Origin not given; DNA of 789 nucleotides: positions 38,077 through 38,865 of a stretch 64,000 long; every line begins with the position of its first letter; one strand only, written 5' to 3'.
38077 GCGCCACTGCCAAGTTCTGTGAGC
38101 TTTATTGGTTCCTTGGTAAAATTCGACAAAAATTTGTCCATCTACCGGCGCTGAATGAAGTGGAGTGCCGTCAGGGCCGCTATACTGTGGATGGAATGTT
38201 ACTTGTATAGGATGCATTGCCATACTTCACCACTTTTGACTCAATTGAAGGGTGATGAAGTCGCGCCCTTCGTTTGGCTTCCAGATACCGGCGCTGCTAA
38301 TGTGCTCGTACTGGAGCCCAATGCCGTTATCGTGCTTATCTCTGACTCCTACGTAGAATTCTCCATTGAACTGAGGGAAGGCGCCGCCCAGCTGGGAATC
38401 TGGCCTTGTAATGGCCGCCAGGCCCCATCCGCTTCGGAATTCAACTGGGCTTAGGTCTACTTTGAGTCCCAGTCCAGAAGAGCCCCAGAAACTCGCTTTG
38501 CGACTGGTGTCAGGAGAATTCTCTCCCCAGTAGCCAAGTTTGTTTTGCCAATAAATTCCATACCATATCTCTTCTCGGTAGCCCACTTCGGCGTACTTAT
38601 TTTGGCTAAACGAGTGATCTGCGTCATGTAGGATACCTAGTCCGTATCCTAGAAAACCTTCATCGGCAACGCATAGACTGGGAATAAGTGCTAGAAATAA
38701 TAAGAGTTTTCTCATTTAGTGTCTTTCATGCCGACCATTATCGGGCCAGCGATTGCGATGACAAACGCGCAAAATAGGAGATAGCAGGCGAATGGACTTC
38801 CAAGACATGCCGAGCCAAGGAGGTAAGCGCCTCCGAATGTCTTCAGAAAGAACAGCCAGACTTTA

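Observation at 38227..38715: Phage-encoded small outer-membrane beta-barrel resembling lipid A 3-O-deacylase PagL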

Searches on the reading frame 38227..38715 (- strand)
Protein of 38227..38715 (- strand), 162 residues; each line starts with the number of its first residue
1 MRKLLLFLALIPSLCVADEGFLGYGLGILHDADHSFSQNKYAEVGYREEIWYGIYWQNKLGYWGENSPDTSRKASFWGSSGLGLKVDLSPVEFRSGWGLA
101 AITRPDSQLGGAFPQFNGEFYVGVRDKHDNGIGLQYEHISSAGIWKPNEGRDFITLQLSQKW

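Call 3: search_protein_families(library=pfam, proteins=[window:38227-38715:-], max_evalue=1)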
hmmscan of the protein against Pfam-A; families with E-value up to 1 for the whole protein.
window:38227-38715:- (162 aa): 1 family
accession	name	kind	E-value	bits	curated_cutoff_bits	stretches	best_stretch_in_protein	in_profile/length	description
PF09411.16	PagL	-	1.2e-12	48.6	23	1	42-159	3-134/136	Lipid A 3-O-deacylase (PagL)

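Call 4: search_protein_families(library=phrogs, proteins=[window:38227-38715:-], max_evalue=0.1)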
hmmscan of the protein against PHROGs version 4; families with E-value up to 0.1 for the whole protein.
window:38227-38715:- (162 aa): 0 families

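Call 5: search_protein_families(library=ncbifam, proteins=[window:38227-38715:-], max_evalue=1)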
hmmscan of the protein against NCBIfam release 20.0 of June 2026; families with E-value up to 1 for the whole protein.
window:38227-38715:- (162 aa): 0 families

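Call 7: search_dna_similar(query=window:38227-38715:-, collection=phages, mode=protein, max_evalue=0.001, max_rows=40)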
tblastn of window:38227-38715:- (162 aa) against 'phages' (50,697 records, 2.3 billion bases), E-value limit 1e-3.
No match.

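Call 10: find_homologous_proteins(query=window:38227-38715:-)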
Query window:38227-38715:- (162 aa): 48 proteins with E <= 0.001 among 62 candidates.
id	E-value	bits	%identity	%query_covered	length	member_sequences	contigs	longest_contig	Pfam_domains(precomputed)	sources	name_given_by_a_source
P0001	1.1e-107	376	100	100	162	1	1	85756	PF09411.17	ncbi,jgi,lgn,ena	jgi:hypothetical protein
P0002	1.2e-70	255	66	100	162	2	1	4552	PF09411.17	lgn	-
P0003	6.8e-67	243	66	100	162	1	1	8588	PF09411.17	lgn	-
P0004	9.8e-67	242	64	100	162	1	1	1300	PF09411.17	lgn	-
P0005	2.5e-66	241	69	100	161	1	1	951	PF09411.17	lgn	-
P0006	4.7e-66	240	66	96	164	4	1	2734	PF09411.17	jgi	jgi:Lipid A 3-O-deacylase (PagL)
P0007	3.5e-65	237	63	100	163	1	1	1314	PF09411.17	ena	-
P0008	1.0e-64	236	68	91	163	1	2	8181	PF09411.17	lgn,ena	-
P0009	1.3e-64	235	64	98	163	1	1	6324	PF09411.17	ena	-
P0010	1.5e-64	235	65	100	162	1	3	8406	PF09411.17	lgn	-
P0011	1.0e-63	232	65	100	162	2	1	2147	PF09411.17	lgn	-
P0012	1.5e-62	229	62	100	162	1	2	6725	PF09411.17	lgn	-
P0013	4.4e-61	224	64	100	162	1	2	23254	PF09411.17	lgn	-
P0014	9.2e-60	219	61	100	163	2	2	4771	PF09411.17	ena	-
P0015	1.3e-59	219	61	100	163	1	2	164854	PF09411.17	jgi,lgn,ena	-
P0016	4.2e-59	217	64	98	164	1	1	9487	PF09411.17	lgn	-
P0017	1.2e-58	216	63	91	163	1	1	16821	PF09411.17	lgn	-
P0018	1.5e-58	215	63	100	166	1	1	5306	PF09411.17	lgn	-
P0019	2.7e-58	215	62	97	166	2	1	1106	PF09411.17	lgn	-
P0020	7.1e-58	213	61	100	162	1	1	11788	PF09411.17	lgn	-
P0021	8.0e-58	213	60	98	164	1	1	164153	PF09411.17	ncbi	-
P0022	5.4e-57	210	60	91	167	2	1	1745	PF09411.17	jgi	-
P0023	7.6e-57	210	60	98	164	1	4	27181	PF09411.17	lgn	-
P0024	1.3e-56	209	61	94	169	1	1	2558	PF09411.17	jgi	jgi:hypothetical protein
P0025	1.8e-56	209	58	98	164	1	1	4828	PF09411.17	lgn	-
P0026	2.2e-56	208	59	98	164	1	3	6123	PF09411.17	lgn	-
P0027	2.4e-56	208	58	100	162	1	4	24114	PF09411.17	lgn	-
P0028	1.0e-55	206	60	98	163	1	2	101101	PF09411.17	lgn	-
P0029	1.9e-55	205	61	97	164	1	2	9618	PF09411.17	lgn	-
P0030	3.3e-54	201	56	100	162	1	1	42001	PF09411.17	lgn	-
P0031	5.1e-54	201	57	94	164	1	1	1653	PF09411.17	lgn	-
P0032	5.4e-53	197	53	100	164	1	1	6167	PF09411.17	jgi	jgi:hypothetical protein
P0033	8.2e-53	197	58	90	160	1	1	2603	PF09411.17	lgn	-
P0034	8.7e-53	197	58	98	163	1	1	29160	PF09411.17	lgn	-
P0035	1.6e-51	193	59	91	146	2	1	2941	PF09411.17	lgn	-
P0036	3.6e-51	191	55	99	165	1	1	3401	PF09411.17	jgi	jgi:hypothetical protein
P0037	3.9e-51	191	54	100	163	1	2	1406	PF09411.17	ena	-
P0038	1.3e-50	190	56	99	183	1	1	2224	PF09411.17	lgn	-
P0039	1.6e-50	189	52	99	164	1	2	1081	PF09411.17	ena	-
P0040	1.5e-49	186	61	90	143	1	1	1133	PF09411.17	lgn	-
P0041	8.0e-49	184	57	94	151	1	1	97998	PF09411.17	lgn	-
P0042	1.3e-48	183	52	100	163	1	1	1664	PF09411.17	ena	-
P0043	8.5e-48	180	54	99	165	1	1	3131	PF09411.17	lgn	-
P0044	1.1e-47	180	52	100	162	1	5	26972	PF09411.17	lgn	-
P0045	2.0e-45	173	54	99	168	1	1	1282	PF09411.17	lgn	-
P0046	4.4e-44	168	55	89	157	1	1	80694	PF09411.17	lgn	-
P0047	1.5e-42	163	52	100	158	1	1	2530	PF09411.17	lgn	-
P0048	1.6e-10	59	37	65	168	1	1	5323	PF09411.17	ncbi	-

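Call 12: find_encoding_contigs(protein=P0015, flank=10000, max_places=3)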
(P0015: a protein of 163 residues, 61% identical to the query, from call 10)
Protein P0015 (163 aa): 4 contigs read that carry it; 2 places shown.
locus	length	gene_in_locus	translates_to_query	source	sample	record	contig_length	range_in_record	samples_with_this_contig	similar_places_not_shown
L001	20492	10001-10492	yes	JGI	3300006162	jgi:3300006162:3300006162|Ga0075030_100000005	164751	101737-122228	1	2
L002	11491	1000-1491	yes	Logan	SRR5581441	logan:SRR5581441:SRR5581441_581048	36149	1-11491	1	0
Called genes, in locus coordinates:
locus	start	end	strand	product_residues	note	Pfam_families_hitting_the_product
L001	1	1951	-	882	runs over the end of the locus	PF10934:Sheath_initiator (faint)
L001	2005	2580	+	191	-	-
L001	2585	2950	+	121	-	-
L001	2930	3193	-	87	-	-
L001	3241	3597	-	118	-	-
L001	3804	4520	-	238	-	-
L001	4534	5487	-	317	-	-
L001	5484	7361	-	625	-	-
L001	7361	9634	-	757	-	-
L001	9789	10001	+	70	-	-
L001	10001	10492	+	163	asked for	PF09411:PagL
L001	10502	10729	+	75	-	-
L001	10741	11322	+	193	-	-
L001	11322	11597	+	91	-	-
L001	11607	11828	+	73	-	-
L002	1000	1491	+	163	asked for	PF09411:PagL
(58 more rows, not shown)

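Call 13: find_encoding_contigs(protein=P0021, flank=10000, max_places=3)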
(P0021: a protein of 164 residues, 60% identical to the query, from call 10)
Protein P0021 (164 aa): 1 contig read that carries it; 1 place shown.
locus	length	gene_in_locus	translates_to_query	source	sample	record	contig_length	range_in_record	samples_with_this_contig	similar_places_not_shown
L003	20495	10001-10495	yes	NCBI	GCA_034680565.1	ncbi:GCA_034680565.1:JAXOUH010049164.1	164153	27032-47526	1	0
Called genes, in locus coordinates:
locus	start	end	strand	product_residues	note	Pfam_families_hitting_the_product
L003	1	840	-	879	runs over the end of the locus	PF10934:Sheath_initiator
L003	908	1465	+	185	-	-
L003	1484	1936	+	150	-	-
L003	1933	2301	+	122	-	-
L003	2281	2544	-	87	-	-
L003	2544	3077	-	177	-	-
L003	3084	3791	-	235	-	-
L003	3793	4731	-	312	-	PF10106:DUF2345 (weak)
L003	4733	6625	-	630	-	-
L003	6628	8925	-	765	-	-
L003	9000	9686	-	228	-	PF01541:GIY-YIG, PF22083:I-HmuI_NUMOD-like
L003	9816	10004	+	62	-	-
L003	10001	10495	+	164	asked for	PF09411:PagL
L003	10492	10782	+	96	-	-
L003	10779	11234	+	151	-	PF00692:dUTPase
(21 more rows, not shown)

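Call 15: search_solved_structures(query=window:38227-38715:-, max_evalue=10, show_alignments=2)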
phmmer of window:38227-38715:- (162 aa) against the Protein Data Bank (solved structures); distinct sequences matched with E-value up to 10: 2.
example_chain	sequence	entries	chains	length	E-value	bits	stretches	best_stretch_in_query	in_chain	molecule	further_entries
5fvm_A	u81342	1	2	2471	0.96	12.5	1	59-142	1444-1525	SERINE/THREONINE-PROTEIN KINASE TOR2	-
2erv_A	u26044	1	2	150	1.2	12.1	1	23-154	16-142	hypothetical protein Paer03002360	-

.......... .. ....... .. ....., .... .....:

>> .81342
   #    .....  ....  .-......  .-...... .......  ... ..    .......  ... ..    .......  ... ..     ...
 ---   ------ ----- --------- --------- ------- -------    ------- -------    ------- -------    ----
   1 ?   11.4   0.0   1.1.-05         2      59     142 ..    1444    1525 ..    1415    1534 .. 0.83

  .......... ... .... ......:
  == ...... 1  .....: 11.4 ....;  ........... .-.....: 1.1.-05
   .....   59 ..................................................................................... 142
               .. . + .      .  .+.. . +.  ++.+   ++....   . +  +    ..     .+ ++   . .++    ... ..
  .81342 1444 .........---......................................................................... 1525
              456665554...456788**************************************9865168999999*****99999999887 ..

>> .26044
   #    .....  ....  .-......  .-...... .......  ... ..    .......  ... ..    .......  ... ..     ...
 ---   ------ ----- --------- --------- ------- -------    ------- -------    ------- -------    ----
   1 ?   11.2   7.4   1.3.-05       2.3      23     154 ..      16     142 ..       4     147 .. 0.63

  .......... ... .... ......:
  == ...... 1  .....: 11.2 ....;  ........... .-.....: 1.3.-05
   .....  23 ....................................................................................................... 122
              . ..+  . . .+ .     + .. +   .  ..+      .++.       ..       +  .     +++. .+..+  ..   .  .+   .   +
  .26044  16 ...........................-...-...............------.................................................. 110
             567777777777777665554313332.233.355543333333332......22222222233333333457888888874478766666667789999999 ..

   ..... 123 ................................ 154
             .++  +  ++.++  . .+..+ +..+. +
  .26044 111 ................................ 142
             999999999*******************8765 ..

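Call 16: search_solved_structures(query=A1, max_evalue=1, show_alignments=1)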
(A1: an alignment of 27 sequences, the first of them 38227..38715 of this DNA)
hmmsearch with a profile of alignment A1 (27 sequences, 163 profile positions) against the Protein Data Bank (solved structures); distinct sequences matched with E-value up to 1: 2.
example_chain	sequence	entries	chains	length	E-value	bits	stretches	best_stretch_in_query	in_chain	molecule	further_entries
2erv_A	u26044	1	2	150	2.6e-06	30.4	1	93-151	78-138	hypothetical protein Paer03002360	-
9his_G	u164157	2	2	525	0.14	15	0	19-70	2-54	DUF4270 domain-containing protein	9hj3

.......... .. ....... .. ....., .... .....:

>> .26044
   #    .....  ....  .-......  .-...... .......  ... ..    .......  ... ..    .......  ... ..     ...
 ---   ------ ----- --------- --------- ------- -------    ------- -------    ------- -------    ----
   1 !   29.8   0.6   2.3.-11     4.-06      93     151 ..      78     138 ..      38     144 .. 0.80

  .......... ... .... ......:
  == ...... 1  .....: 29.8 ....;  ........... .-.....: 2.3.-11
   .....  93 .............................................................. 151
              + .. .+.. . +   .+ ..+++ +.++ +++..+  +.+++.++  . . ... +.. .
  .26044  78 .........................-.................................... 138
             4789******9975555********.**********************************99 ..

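Call 19: find_encoding_contigs(protein=P0001, flank=6000, max_places=4)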
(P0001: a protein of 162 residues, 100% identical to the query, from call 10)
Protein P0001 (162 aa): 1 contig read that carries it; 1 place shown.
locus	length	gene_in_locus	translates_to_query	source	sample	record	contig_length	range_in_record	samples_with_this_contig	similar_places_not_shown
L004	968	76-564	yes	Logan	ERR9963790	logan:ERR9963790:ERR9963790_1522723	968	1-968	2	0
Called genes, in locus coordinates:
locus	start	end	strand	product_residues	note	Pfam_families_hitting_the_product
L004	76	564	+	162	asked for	PF09411:PagL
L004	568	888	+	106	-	-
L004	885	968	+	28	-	?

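Call 23: find_encoding_contigs(protein=P0048, flank=6000, max_places=3)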
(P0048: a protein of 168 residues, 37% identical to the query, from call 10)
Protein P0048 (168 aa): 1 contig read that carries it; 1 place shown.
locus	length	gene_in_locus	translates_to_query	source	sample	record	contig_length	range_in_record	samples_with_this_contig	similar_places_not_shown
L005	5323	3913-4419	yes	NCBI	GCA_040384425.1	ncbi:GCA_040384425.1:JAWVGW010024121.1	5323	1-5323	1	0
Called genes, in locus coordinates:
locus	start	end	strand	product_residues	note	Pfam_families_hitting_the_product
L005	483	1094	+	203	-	PF20530:DUF6745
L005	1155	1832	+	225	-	-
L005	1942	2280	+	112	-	PF09967:DUF2201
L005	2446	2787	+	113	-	-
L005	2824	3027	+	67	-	-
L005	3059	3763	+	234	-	PF00082:Peptidase_S8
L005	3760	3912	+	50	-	-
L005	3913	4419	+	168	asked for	PF09411:PagL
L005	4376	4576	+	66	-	-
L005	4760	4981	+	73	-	PF07879:PHB_acc_N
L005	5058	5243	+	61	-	-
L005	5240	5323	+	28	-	?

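Call 24: find_encoding_contigs(protein=P0046, flank=10000, max_places=2)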
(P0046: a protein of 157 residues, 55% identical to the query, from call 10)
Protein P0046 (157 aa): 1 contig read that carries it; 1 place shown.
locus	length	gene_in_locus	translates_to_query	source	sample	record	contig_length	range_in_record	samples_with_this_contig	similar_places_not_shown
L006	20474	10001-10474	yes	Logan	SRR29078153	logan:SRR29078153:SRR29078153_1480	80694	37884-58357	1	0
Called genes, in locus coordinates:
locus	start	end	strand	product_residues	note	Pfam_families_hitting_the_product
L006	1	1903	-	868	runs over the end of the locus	PF10934:Sheath_initiator (faint)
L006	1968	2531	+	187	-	-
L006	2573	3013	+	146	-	-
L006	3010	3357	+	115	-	-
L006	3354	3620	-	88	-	-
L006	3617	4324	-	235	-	-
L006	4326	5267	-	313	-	-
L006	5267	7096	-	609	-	-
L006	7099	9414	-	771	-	-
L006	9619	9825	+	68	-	-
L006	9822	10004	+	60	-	-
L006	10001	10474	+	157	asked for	PF09411:PagL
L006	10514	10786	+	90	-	-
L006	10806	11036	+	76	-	-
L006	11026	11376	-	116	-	-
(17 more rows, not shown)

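Call 27: predict_structure(alignment_id=A1)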
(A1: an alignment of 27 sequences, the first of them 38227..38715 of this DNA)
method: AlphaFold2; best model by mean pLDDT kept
length: 162 residues; sequences in the alignment: 27
mean_pLDDT: 90.1   pTM: 0.81
mean pLDDT of the five models: 90.1, 89.5, 89.5, 89.2, 89.0
residues with pLDDT >= 90: 127; 70-90: 14; 50-70: 19; < 50: 2
segments of 3 or more residues with pLDDT < 50: none
pLDDT, mean of each block of 10 residues (from residue 1): 61 65 96 91 97 96 95 96 96 97 92 94 97 97 76 97 91
secondary structure, 60 per line:
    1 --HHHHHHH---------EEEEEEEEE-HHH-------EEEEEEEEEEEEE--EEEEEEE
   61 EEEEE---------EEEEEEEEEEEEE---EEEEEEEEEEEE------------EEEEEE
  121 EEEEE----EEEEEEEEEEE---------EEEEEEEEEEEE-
elements in order: H3-9 E19-27 E39-51 E54-65 E75-87 E91-102 E115-125 E130-140 E150-161

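Call 29: search_protein_representatives(alignment_id=A1)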
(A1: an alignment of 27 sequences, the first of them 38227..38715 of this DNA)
Query: 27 sequences, 163 profile positions. Proteins with E-value up to 0.001 (for the whole library): 468; up to 1e-10: 321; up to 1e-30: 58. The best 150 are listed.
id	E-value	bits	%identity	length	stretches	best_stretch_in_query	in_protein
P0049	3.8e-59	215.3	-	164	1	5-163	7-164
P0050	2.4e-58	212.7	-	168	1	4-162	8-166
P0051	3.4e-55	202.4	-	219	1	3-163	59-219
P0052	3.6e-53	195.8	-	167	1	5-162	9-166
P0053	4.1e-46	172.9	-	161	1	7-162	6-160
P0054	3.8e-43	163.2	-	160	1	1-163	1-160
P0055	1.4e-42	161.4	-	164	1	1-160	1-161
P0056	1.2e-41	158.3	-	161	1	1-163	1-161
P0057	2.1e-41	157.6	-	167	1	7-163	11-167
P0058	5.8e-41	156.1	-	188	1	11-159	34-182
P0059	1.1e-40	155.3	-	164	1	8-159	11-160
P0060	1.6e-40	154.7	-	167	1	6-163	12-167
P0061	2.8e-40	153.9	-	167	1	1-160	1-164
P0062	7.0e-40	152.6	-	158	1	1-161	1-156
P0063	1.6e-39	151.4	-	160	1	1-163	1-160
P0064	1.7e-39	151.4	-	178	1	5-163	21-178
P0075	2.0e-34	134.9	-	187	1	5-161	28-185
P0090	5.3e-32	127.0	-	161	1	3-159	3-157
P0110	2.8e-30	121.4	-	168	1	1-159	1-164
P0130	1.0e-27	113.1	-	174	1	21-160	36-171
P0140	7.9e-27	110.2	-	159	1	3-160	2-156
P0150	1.0e-25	106.6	-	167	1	7-161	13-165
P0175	3.5e-23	98.3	-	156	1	1-155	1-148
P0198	2.6e-21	92.2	-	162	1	10-160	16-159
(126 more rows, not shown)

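Call 30: fold_search(model_id=the predicted structure, library=pdb)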
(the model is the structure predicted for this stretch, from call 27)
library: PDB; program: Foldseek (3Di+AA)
matches with E <= 10: 855; with E <= 0.001: 7
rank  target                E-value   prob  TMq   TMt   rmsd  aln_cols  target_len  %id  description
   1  2erv_B                1.9e-06  1.00  0.61  0.66   4.1       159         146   19  Crystal structure of the outer membrane enzyme PagL (released 2006-04-11)
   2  2erv_A                6.1e-06  1.00  0.63  0.68   3.8       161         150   17  Crystal structure of the outer membrane enzyme PagL (released 2006-04-11)
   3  1bxw                  4.0e-04  1.00  0.58  0.55   6.7       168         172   12  OUTER MEMBRANE PROTEIN A (OMPA) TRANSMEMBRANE DOMAIN (released 1998-10-14)
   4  1p4t                  4.6e-04  1.00  0.60  0.63   5.7       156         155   10  Crystal structure of Neisserial surface protein A (NspA) (released 2003-07-22)
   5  9fzc_A                6.3e-04  1.00  0.52  0.49   6.6       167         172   10  Structure of OmpA-short in complex with nanobody Nb01 (released 2024-07-17)
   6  9a2m_MODEL_1_A        7.7e-04  1.00  0.55  0.29  10.8       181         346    8  Model of E. coli OmpA by in-cell photo-crosslinking MS and deep learning (released 2023-02-24)
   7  2jmm_MODEL_1_A        9.9e-04  1.00  0.46  0.47   7.1       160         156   14  NMR solution structure of a minimal transmembrane beta-barrel platform protein (released 2007-07-03)
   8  3gp6                  1.1e-03  1.00  0.59  0.62   7.6       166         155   13  Crystal structure of PagP in SDS/MPD (released 2010-06-23)
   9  1thq                  3.6e-03  1.00  0.58  0.63   7.0       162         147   11  Crystal Structure of Outer Membrane Enzyme PagP (released 2004-08-10)
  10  2n2l_MODEL_1_A        3.6e-03  1.00  0.56  0.57   6.9       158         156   11  NMR structure of yersinia pestis ail (attachment invasion locus) in decylphosphocholine micelles calculated wi (released 2015-07-22)
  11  1qjp                  4.6e-03  1.00  0.59  0.68   4.7       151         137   10  HIGH RESOLUTION STRUCTURE OF THE OUTER MEMBRANE PROTEIN A (OMPA) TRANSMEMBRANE DOMAIN (released 2000-06-30)
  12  2ge4_MODEL_1_A        5.3e-03  1.00  0.50  0.47   8.6       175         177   14  High-resolution solution structure of outer membrane protein A transmembrane domain (released 2006-04-11)
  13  8uzl_C                5.6e-03  0.99  0.39  0.43   9.5       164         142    8  Designed Transmembrane beta-barrel- TMB10_163 (released 2024-07-17)
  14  3qra                  6.9e-03  1.00  0.45  0.47   7.2       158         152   11  The crystal structure of Ail, the attachment invasion locus protein of Yersinia pestis (released 2011-11-23)
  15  1k24                  8.0e-03  0.97  0.37  0.28  13.0       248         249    9  Crystal Structure of the OpcA Outer Membrane Adhesin/Invasin from Neisseria meningitidis (released 2002-03-27)
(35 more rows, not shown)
